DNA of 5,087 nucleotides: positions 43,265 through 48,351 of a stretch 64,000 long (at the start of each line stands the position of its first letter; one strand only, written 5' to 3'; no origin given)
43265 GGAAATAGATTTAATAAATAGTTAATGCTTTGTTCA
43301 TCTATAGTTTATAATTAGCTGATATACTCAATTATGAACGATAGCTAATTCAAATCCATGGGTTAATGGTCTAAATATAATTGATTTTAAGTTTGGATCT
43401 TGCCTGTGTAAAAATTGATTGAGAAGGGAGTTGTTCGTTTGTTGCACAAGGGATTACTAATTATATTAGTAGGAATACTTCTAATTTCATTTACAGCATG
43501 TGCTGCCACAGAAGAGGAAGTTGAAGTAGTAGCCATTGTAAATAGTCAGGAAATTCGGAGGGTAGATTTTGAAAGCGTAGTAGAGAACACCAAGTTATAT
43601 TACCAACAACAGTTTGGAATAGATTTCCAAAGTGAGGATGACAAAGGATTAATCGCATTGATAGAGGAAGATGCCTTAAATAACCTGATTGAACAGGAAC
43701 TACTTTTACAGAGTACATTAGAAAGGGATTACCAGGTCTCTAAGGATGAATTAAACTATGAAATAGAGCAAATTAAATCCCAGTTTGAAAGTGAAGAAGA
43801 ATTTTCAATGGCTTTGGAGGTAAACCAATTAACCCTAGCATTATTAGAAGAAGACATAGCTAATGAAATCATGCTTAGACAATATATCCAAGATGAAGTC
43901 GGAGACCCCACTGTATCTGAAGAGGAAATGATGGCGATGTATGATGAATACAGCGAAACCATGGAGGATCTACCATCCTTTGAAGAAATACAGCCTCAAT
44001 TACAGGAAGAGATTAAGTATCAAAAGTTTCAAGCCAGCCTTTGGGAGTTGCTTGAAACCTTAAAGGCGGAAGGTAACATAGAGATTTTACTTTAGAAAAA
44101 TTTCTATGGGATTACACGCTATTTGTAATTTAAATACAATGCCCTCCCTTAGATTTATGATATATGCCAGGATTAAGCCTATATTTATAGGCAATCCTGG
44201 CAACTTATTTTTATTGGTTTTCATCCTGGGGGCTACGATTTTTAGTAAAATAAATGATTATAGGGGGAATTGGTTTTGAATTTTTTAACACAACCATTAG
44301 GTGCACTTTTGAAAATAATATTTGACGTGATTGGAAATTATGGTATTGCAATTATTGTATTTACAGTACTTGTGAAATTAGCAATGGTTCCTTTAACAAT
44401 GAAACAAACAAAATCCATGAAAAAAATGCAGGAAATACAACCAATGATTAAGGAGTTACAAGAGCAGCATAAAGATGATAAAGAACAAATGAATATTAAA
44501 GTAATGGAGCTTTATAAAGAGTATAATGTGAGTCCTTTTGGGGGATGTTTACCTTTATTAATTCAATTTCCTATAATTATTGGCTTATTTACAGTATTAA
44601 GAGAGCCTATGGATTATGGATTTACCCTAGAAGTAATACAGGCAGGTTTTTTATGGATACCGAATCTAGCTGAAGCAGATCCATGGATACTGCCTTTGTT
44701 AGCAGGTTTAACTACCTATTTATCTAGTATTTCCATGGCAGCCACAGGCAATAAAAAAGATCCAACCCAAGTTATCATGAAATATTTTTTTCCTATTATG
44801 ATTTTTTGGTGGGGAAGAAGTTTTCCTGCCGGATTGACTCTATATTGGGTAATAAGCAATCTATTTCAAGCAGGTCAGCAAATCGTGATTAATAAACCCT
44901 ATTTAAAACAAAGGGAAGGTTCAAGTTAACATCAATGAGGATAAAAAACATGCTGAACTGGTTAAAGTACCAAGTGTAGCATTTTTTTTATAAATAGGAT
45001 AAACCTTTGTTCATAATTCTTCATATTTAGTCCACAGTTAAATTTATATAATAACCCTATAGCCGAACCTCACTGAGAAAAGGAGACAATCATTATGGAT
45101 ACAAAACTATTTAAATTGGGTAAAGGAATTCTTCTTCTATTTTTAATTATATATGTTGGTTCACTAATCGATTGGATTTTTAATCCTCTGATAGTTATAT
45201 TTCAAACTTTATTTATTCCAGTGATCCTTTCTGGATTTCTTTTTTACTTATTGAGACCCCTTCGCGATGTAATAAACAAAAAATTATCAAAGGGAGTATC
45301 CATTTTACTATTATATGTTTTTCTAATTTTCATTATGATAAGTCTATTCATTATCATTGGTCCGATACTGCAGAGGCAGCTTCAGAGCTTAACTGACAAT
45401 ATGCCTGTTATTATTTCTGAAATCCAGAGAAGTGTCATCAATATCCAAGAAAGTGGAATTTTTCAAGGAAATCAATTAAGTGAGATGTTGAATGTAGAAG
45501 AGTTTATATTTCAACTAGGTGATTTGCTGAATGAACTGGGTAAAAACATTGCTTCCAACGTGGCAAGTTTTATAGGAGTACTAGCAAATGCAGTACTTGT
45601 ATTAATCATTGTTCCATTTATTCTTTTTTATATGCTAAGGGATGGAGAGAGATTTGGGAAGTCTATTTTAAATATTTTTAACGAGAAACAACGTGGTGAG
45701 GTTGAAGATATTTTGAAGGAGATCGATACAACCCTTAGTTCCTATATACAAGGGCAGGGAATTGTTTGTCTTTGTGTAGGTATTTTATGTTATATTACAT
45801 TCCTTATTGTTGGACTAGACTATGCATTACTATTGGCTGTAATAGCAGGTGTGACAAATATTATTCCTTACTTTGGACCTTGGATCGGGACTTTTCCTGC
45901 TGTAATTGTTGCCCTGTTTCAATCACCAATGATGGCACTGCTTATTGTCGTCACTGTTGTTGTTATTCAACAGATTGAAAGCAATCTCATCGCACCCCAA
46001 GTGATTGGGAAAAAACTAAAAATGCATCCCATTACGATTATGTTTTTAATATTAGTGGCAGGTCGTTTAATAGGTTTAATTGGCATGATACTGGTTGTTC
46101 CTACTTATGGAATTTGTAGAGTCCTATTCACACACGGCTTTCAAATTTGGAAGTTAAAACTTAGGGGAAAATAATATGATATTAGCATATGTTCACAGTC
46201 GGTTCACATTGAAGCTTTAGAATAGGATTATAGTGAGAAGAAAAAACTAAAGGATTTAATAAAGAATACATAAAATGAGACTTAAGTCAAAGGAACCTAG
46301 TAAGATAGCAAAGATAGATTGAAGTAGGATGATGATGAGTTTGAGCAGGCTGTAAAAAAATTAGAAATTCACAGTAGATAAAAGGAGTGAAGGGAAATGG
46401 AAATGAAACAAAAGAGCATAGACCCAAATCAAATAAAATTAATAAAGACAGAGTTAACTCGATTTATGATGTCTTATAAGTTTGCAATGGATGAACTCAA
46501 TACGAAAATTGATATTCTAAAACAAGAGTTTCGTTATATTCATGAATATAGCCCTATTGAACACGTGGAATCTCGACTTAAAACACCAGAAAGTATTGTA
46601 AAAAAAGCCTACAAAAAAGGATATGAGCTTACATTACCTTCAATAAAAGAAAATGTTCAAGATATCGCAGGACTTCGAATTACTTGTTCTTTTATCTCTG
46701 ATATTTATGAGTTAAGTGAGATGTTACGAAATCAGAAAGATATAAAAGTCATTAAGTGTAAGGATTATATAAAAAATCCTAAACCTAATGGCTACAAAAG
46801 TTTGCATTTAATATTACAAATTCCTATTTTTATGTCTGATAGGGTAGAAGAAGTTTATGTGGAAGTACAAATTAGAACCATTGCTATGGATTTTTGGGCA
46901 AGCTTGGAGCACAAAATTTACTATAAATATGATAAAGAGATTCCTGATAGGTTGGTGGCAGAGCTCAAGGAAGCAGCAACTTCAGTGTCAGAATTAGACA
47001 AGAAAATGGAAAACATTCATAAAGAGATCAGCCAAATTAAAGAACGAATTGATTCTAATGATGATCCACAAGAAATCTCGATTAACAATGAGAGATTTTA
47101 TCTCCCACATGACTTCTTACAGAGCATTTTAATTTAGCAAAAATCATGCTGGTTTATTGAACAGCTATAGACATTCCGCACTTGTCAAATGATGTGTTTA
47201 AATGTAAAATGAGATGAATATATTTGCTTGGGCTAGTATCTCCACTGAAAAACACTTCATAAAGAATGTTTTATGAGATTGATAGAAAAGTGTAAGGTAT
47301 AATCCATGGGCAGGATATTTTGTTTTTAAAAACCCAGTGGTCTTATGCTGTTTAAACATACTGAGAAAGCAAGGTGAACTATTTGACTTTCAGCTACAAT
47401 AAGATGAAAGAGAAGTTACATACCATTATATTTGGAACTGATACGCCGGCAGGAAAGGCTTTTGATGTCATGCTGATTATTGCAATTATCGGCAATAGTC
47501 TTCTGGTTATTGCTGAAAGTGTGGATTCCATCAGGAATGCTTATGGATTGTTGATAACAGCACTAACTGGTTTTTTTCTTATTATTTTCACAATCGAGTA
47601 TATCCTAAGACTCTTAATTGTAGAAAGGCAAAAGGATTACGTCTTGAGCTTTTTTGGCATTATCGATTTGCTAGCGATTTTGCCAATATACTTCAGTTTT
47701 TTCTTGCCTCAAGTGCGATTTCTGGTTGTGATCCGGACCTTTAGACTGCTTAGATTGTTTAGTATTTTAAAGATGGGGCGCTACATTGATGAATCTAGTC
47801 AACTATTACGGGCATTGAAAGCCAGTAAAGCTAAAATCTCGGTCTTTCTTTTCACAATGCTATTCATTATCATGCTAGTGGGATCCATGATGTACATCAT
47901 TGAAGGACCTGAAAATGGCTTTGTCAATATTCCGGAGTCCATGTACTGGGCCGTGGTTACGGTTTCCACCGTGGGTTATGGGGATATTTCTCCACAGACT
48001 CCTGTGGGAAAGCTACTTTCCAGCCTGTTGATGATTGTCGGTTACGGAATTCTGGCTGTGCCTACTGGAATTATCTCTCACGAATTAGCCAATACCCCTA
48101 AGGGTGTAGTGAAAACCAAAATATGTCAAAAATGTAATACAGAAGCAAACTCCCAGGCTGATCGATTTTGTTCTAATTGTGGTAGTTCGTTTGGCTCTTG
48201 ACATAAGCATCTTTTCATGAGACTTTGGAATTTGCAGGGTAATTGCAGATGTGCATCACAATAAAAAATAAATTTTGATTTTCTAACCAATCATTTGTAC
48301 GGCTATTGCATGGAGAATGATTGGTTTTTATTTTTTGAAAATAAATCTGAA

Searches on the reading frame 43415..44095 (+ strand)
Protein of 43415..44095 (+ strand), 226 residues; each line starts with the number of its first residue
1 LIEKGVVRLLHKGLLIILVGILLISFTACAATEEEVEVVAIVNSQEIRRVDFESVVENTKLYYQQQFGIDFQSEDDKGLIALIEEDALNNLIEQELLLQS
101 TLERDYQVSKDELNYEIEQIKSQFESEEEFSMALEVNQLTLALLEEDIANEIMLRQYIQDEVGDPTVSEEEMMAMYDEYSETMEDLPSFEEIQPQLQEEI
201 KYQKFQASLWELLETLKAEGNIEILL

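Call 43: search_protein_families(library=pfam, proteins=[window:43415-44095:+], max_evalue=0.001)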
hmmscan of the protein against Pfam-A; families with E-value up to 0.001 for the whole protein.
window:43415-44095:+ (226 aa): 2 families
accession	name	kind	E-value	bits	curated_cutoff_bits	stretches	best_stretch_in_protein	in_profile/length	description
PF13624.11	SurA_N_3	-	3.3e-19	69.7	27.2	1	14-157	13-161/162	SurA-like N-terminal domain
PF13623.11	SurA_N_2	-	1.4e-14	54.6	28.5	1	11-132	8-138/145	SurA-like N-terminal domain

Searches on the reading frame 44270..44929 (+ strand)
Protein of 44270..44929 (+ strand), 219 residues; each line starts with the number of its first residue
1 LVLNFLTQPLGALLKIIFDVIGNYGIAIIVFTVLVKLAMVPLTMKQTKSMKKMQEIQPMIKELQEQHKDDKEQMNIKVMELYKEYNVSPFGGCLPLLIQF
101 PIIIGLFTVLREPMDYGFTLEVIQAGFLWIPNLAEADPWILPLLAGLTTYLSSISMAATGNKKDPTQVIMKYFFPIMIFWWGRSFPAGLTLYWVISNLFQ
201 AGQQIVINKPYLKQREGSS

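Call 43: search_protein_families(library=pfam, proteins=[window:44270-44929:+], max_evalue=0.001)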
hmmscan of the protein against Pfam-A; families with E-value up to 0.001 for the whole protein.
window:44270-44929:+ (219 aa): 1 family
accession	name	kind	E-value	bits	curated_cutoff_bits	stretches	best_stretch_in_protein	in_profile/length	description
PF02096.25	60KD_IMP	-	3.2e-60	203.2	35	1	24-209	1-163/163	60Kd inner membrane protein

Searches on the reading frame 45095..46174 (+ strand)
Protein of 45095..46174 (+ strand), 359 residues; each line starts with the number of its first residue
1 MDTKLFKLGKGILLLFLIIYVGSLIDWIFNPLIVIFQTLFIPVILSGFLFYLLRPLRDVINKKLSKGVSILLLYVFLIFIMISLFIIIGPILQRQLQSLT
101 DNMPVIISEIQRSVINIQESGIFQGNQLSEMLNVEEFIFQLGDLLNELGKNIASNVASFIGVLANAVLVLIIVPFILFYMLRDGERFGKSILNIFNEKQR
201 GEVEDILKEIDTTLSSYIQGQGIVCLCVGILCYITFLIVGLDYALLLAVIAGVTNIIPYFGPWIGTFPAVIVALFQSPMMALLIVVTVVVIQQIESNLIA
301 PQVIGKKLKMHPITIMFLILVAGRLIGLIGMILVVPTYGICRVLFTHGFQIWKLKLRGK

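Call 43: search_protein_families(library=pfam, proteins=[window:45095-46174:+], max_evalue=0.001)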
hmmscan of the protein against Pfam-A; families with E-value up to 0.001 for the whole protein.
window:45095-46174:+ (359 aa): 1 family
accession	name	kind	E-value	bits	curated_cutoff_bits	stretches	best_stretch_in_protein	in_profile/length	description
PF01594.21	AI-2E_transport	-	2.5e-77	260.7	34.3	1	16-347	5-325/327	AI-2E family transporter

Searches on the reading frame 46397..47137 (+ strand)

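Call 43: search_protein_families(library=pfam, proteins=[window:46397-47137:+], max_evalue=0.001)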
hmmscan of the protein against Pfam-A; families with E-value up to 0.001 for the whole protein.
window:46397-47137:+ (246 aa): 1 family
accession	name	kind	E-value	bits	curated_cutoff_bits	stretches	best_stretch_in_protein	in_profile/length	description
PF04607.23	RelA_SpoT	-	2.5e-35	121.6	27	1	59-180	1-112/113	Region found in RelA / SpoT proteins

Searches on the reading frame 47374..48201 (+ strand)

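Call 43: search_protein_families(library=pfam, proteins=[window:47374-48201:+], max_evalue=0.001)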
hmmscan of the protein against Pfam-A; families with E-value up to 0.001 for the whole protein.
window:47374-48201:+ (275 aa): 2 families
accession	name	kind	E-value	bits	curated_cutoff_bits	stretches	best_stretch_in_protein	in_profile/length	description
PF00520.37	Ion_trans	-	2.1e-29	102.9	25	1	28-240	2-235/241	Ion transport protein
PF07885.22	Ion_trans_2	-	2.5e-16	59.7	22.5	1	162-235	2-74/79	Ion channel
